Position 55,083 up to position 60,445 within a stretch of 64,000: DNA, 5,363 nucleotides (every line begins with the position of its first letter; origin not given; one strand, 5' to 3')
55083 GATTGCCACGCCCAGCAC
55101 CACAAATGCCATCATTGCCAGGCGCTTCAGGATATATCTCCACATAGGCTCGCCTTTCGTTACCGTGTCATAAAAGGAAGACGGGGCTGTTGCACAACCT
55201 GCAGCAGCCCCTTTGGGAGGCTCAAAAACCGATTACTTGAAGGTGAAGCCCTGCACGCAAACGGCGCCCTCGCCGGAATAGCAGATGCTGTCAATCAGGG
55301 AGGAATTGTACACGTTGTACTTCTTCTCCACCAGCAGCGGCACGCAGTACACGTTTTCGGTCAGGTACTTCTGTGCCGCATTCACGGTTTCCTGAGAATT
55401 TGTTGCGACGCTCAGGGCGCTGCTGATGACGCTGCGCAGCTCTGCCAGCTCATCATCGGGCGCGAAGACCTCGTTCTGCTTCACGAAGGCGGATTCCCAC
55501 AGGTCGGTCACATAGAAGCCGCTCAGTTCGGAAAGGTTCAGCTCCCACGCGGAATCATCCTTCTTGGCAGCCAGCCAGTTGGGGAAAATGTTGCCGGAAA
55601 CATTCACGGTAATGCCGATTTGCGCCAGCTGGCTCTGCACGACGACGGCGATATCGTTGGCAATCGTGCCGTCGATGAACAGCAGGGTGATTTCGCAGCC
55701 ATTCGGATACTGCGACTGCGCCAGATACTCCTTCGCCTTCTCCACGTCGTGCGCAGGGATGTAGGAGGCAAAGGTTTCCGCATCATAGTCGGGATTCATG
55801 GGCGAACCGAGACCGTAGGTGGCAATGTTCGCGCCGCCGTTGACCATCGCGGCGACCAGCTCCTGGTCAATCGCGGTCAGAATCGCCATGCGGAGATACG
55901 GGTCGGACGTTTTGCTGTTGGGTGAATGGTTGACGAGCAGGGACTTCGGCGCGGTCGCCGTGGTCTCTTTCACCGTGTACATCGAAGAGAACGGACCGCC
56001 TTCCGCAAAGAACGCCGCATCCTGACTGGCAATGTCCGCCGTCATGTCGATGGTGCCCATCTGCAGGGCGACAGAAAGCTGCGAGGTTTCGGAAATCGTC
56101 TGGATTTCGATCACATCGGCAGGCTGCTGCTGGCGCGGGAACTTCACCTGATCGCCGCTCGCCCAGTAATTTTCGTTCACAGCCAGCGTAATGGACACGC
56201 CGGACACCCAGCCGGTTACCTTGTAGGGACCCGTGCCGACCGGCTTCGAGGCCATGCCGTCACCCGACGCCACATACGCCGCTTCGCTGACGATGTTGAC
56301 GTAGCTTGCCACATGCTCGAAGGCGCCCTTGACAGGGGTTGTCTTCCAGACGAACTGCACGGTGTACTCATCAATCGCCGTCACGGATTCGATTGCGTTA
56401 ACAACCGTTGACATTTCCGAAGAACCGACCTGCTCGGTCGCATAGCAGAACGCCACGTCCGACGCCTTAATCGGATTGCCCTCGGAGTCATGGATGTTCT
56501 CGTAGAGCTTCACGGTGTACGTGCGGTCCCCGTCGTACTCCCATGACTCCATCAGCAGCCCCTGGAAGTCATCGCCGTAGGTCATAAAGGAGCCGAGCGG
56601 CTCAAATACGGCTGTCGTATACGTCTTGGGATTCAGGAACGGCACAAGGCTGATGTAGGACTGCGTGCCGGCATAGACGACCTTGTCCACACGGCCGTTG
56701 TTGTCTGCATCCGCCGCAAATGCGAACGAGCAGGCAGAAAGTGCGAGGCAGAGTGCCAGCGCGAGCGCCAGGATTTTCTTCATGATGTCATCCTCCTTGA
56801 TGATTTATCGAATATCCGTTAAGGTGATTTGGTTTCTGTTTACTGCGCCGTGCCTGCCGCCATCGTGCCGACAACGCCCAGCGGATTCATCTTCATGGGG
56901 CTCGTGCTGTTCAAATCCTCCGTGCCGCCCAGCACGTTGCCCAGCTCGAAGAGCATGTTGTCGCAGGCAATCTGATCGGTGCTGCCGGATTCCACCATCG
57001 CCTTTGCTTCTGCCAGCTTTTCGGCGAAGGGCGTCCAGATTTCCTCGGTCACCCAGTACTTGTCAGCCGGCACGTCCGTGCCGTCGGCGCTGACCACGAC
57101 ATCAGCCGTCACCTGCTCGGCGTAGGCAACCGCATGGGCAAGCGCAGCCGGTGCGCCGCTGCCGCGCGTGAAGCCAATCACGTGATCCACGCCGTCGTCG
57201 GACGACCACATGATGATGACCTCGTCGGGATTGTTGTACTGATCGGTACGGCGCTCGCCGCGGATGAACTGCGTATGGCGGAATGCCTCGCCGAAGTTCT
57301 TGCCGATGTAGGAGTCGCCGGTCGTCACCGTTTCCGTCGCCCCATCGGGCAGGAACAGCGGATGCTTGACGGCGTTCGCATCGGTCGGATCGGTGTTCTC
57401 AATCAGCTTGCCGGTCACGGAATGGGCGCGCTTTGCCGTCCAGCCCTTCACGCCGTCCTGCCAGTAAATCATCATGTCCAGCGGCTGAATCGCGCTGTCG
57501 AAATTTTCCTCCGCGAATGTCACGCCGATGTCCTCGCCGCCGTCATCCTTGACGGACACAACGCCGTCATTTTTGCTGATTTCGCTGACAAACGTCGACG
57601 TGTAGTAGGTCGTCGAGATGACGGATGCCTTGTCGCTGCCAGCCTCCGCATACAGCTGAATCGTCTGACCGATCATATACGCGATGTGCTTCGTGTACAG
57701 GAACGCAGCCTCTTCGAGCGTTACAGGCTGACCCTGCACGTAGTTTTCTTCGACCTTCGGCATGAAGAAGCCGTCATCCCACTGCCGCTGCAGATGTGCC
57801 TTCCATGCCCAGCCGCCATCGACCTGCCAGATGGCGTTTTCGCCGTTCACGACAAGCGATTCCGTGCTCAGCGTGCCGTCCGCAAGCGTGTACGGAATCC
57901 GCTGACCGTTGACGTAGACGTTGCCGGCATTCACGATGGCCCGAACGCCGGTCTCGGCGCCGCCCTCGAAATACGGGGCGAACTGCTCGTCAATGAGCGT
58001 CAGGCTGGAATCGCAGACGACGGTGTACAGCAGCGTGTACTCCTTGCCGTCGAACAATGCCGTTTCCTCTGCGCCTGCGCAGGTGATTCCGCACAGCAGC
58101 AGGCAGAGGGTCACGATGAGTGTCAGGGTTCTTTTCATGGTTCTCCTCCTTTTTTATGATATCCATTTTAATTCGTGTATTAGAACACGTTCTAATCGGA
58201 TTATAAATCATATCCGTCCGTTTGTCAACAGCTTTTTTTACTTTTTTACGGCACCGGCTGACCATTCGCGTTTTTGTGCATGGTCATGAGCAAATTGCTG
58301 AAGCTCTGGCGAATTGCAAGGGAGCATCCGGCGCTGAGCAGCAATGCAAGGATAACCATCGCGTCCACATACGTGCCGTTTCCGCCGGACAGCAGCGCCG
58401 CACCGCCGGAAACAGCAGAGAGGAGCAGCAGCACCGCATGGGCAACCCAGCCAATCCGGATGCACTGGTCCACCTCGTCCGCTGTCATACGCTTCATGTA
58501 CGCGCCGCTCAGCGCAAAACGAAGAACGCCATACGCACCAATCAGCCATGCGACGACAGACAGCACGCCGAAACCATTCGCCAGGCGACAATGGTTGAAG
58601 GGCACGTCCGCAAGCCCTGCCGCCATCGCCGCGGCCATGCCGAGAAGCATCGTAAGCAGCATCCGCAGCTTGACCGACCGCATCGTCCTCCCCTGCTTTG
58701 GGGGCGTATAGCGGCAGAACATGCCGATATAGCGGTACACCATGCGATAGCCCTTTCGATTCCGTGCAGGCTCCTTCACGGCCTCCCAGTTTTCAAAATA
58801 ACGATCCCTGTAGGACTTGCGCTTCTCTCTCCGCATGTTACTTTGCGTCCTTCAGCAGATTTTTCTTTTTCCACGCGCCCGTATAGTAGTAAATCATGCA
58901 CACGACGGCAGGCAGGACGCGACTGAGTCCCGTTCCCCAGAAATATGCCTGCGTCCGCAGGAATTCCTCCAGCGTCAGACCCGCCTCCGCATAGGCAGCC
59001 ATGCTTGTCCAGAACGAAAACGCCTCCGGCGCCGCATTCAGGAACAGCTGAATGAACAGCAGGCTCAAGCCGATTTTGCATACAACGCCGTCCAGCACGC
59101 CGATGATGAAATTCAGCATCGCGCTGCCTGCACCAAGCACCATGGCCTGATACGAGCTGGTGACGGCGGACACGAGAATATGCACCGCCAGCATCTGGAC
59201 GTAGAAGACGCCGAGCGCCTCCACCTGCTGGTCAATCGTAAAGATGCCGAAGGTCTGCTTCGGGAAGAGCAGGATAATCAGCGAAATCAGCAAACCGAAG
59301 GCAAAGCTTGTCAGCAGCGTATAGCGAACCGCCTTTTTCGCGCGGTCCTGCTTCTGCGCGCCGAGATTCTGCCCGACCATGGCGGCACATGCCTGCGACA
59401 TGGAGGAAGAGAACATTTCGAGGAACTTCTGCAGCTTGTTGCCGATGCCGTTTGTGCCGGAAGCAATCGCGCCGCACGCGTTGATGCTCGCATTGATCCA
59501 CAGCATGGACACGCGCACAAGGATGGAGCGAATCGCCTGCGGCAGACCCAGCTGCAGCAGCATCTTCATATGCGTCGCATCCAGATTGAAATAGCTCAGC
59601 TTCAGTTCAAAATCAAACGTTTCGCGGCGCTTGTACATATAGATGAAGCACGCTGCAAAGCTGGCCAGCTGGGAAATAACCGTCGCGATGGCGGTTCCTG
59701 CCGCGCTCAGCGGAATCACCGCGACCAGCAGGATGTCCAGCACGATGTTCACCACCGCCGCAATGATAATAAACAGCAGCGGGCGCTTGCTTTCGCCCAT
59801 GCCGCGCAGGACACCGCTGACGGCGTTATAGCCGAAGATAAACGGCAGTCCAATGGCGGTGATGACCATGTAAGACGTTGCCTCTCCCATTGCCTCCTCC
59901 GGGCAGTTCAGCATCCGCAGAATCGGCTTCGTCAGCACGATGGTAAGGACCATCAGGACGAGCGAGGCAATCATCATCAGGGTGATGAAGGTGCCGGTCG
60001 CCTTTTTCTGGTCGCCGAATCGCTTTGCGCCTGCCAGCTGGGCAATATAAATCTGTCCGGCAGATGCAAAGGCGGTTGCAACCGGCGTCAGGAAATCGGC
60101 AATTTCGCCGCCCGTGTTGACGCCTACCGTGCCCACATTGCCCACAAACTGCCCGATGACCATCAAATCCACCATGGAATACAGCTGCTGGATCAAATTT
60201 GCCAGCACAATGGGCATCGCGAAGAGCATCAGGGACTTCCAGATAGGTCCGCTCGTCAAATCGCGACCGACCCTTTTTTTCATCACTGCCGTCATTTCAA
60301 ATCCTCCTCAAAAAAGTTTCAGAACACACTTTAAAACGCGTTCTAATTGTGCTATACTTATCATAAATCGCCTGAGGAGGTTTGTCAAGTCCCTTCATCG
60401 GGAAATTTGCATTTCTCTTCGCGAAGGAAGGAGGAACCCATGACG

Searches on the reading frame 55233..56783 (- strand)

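Call 76: search_protein_families(library=pfam, proteins=[window:55233-56783:-], max_evalue=0.00001)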
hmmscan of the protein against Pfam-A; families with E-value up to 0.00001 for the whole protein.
window:55233-56783:- (516 aa): 1 family
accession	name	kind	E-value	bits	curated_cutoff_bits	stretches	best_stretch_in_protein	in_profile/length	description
PF00496.27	SBP_bac_5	-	4e-52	178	32.4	1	73-422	2-348/368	Bacterial extracellular solute-binding proteins, family 5 Middle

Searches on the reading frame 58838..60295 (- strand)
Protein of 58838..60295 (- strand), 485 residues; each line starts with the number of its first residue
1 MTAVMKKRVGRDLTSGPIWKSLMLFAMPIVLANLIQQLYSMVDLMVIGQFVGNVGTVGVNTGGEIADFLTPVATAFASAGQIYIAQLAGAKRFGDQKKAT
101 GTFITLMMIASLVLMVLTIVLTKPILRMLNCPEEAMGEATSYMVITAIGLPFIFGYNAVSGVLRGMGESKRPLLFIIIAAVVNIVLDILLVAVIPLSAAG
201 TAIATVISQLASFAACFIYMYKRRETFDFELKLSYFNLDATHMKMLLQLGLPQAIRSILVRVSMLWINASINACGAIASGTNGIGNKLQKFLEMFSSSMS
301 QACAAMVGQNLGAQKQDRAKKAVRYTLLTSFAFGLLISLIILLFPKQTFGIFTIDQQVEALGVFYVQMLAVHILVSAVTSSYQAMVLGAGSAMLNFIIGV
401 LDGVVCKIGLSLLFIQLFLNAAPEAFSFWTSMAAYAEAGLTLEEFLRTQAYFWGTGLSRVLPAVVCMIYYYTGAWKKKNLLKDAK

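Call 76: search_protein_families(library=pfam, proteins=[window:58838-60295:-], max_evalue=0.00001)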
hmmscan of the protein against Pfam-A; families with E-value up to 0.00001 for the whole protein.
window:58838-60295:- (485 aa): 2 families
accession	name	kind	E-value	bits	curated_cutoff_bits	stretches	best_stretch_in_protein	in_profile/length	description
PF01554.23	MatE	-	1.4e-44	152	24.9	2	28-188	1-160/161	MatE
PF03023.19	MurJ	-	2.7e-09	36.6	27.4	1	23-231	200-410/451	Lipid II flippase MurJ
